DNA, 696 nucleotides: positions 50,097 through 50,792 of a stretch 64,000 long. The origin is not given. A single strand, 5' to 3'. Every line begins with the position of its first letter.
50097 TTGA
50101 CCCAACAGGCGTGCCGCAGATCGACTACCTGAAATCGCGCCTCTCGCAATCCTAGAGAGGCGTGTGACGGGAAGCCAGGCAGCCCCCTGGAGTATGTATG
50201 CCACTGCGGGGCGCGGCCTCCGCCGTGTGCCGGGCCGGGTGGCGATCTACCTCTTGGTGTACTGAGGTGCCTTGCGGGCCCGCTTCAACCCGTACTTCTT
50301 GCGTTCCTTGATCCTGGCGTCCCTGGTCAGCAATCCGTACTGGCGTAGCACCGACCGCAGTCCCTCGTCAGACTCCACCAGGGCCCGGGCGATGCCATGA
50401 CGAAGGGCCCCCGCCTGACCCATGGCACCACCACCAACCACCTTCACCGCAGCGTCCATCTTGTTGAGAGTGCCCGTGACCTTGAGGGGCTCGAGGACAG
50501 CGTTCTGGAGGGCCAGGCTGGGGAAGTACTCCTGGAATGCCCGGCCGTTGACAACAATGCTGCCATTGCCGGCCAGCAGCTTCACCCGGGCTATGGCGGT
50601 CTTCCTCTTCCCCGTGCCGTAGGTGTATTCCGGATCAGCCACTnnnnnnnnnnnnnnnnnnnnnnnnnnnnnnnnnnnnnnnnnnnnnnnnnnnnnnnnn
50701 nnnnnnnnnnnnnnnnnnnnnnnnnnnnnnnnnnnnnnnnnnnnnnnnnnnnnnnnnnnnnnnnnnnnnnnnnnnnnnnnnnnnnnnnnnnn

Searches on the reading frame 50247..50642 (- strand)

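Call 37: search_protein_families(library=pfam, proteins=[window:50247-50642:-], max_evalue=0.0001)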
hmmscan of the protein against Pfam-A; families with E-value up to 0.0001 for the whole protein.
window:50247-50642:- (131 aa): 1 family
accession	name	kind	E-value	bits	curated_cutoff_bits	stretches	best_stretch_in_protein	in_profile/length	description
PF00380.25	Ribosomal_S9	-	2.7e-45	154.2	22.5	1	11-131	1-121/121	Ribosomal protein S9/S16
